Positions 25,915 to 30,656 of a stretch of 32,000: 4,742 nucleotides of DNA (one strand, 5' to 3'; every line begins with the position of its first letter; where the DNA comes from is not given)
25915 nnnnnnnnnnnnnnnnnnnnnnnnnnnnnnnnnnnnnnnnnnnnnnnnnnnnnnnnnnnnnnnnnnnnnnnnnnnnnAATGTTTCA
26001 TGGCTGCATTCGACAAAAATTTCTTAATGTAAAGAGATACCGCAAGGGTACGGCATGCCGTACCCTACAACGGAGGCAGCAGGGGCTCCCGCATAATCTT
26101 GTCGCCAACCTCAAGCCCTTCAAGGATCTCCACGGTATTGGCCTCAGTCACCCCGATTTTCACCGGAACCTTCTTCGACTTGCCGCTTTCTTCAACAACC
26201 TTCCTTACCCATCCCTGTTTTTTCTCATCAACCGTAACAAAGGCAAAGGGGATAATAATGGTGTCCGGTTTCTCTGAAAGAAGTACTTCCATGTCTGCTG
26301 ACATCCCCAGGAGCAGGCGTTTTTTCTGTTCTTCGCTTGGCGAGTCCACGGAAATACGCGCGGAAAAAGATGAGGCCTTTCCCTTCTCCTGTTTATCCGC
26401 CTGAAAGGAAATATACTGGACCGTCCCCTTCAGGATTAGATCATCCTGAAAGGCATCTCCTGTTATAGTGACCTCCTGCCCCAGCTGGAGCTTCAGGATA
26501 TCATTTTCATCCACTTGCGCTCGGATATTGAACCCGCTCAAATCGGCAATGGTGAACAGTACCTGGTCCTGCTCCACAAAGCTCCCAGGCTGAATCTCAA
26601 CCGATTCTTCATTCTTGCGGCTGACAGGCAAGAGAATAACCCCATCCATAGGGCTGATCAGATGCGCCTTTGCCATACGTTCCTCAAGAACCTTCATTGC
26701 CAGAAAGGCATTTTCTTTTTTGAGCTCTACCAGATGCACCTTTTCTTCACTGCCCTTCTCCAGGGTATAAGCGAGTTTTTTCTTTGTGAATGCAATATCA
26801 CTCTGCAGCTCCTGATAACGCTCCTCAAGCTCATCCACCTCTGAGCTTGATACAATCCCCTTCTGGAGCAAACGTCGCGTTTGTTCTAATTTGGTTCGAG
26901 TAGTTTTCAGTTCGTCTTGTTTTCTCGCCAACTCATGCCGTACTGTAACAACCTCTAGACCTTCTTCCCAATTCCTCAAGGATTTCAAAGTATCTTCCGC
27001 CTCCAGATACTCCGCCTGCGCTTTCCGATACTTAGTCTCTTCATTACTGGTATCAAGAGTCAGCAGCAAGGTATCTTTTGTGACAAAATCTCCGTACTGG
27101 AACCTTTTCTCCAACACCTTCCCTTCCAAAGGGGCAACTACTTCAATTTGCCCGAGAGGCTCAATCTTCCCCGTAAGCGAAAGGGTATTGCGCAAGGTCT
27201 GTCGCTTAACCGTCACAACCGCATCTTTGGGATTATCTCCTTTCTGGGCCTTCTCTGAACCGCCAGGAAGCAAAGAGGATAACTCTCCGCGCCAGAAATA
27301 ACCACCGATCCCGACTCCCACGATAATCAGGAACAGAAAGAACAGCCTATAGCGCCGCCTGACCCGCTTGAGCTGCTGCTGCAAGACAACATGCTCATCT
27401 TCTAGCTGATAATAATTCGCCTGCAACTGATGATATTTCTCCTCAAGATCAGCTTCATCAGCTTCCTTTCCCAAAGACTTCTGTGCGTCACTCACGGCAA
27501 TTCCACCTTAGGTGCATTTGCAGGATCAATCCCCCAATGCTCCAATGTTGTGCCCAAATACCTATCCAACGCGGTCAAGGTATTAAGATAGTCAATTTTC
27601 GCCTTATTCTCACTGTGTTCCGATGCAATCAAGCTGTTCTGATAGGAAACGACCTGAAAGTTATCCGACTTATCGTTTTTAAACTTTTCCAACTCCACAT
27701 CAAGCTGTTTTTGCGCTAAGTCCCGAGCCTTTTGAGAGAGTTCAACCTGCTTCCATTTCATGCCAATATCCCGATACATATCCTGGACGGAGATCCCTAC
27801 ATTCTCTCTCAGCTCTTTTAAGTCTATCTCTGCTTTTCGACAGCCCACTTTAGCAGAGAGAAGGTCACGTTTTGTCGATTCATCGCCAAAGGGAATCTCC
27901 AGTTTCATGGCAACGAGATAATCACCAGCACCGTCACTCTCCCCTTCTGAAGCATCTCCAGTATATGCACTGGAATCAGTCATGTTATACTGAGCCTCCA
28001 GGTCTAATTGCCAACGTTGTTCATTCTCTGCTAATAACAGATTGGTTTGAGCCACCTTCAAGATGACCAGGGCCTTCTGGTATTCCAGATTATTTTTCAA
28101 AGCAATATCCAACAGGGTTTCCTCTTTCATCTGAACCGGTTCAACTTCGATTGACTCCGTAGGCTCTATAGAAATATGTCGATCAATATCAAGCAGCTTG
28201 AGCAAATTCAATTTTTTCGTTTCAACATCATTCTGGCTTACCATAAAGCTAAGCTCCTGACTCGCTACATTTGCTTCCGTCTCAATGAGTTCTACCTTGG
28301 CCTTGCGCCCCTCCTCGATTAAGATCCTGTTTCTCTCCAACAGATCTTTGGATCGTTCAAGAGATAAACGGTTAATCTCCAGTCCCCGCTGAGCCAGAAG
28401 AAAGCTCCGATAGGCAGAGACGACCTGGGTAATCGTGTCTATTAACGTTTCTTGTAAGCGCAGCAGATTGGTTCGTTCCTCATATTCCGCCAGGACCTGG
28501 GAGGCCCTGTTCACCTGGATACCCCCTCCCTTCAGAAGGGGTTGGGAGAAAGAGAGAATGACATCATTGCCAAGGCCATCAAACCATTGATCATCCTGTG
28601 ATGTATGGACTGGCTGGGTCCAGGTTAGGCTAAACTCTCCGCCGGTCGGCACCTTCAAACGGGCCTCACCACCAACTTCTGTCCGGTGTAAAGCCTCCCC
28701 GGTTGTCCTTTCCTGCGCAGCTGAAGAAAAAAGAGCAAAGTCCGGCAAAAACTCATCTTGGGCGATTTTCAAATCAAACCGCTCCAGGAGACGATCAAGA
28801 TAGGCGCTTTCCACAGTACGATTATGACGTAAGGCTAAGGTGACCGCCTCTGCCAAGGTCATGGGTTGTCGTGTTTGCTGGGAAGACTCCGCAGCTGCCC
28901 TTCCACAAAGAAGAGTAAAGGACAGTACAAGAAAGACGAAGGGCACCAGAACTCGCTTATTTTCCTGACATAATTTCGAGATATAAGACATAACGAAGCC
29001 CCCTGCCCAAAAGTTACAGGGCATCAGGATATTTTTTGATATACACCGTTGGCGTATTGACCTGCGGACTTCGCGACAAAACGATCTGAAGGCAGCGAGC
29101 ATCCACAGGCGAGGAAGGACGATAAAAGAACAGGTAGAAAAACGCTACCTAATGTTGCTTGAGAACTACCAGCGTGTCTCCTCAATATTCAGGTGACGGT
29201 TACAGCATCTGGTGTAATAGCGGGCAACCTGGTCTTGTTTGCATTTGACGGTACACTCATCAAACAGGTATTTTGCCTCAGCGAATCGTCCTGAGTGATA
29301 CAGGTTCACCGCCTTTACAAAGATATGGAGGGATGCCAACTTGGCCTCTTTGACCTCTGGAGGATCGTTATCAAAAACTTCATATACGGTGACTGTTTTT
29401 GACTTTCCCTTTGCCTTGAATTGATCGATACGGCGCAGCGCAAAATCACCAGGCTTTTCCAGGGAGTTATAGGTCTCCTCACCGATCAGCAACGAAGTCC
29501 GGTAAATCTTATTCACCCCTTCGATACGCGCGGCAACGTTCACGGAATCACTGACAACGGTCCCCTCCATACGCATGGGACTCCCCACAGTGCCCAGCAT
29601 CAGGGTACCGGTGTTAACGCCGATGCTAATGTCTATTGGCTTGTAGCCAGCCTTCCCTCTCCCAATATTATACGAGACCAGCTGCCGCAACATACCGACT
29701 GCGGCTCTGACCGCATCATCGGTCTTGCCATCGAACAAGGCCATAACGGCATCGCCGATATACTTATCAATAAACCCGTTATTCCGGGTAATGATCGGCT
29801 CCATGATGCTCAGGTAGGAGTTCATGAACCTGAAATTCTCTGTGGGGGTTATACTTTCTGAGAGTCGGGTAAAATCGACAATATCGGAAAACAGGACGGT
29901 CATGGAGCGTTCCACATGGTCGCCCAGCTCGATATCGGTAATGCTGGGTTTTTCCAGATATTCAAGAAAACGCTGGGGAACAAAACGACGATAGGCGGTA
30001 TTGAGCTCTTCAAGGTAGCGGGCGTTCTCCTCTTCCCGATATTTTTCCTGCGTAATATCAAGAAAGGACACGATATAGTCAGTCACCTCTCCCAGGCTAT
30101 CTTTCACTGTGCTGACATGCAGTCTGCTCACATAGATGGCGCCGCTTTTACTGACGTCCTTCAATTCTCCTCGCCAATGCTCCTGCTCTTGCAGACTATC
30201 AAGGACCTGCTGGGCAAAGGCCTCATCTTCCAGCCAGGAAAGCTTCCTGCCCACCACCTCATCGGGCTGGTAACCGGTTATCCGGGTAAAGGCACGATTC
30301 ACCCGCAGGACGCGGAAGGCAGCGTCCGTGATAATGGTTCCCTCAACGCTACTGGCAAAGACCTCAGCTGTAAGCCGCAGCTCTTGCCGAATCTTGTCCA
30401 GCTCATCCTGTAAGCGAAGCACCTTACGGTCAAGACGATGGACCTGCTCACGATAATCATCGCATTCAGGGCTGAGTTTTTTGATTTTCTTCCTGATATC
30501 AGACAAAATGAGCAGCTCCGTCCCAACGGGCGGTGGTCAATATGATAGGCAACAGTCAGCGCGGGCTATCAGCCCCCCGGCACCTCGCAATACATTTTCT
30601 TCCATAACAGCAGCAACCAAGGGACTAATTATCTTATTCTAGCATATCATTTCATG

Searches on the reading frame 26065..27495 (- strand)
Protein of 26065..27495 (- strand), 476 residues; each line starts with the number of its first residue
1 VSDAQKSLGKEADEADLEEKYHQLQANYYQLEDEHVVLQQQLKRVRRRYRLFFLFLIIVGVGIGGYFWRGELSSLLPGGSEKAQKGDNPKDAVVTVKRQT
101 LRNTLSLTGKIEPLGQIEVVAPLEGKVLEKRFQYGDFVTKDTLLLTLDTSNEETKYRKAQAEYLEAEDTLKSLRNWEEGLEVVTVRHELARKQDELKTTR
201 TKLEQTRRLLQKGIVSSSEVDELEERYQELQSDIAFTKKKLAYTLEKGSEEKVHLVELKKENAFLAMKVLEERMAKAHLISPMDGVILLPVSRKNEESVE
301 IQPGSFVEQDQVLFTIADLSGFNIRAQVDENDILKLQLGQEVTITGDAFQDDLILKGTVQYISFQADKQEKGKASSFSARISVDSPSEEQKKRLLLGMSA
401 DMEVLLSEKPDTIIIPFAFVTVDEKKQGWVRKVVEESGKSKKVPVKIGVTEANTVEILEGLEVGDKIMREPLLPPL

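Call 32: search_protein_families(library=pfam, proteins=[window:26065-27495:-], max_evalue=0.001)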
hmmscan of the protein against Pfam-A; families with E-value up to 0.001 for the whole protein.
window:26065-27495:- (476 aa): 2 families
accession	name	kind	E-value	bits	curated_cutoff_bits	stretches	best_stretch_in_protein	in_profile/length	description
PF13437.12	HlyD_3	-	3.1e-17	63.7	22.2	1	281-397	4-106/106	HlyD family secretion protein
PF16576.10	HlyD_D23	-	3.3e-14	53.1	30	1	105-388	6-206/214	Barrel-sandwich domain of CusB or HlyD membrane-fusion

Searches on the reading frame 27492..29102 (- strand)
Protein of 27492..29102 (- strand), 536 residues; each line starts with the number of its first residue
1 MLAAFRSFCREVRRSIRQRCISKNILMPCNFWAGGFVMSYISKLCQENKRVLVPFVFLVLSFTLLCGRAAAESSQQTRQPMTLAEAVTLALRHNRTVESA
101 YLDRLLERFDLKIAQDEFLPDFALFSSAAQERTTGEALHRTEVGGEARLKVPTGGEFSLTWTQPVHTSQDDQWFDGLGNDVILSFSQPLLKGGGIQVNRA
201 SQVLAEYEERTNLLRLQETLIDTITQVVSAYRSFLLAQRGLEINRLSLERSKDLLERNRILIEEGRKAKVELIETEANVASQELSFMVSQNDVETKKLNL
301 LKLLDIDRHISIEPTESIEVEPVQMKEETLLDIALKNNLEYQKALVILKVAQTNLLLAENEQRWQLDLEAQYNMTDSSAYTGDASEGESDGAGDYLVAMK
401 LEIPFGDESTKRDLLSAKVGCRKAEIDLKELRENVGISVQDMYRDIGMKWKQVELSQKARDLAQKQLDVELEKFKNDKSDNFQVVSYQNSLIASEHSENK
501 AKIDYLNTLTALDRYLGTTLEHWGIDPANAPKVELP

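Call 32: search_protein_families(library=pfam, proteins=[window:27492-29102:-], max_evalue=0.001)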
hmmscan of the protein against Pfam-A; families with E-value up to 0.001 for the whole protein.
window:27492-29102:- (536 aa): 1 family
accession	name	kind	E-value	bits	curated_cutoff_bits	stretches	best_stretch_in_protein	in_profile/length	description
PF02321.23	OEP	-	1.3e-36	126.6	22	2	83-304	1-186/187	Outer membrane efflux protein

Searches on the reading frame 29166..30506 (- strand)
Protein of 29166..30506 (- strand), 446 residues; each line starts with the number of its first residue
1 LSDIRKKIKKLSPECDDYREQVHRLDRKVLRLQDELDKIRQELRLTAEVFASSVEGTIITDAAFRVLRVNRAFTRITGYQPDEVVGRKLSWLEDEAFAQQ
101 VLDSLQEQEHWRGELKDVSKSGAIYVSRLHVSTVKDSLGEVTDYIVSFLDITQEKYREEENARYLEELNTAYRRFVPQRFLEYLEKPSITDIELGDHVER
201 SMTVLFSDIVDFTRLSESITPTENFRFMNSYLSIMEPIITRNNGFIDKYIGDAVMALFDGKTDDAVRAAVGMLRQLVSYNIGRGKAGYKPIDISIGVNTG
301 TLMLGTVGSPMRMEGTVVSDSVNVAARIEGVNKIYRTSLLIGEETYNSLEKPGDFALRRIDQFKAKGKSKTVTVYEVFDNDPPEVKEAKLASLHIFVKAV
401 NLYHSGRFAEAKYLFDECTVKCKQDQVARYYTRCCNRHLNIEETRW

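Call 32: search_protein_families(library=pfam, proteins=[window:29166-30506:-], max_evalue=0.001)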
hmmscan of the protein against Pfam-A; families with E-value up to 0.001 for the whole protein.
window:29166-30506:- (446 aa): 6 families
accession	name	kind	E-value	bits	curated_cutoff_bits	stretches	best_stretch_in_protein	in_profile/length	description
PF00211.25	Guanylate_cyc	-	6.2e-19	68.7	21.9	1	201-374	8-179/183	Adenylate and Guanylate cyclase catalytic domain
PF13426.13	PAS_9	-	1.2e-14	54.8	27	1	55-153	2-103/103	PAS domain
PF00989.32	PAS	-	3.3e-11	43.6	22.6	1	50-151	7-113/113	PAS fold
PF08448.16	PAS_4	-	6.4e-11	42.9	23.1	1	50-155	1-109/110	PAS fold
PF13188.13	PAS_8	-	2.3e-05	24.5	21.8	1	48-97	5-55/65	PAS domain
PF08447.18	PAS_3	-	4.2e-05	24.2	25.6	1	67-145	2-86/89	PAS fold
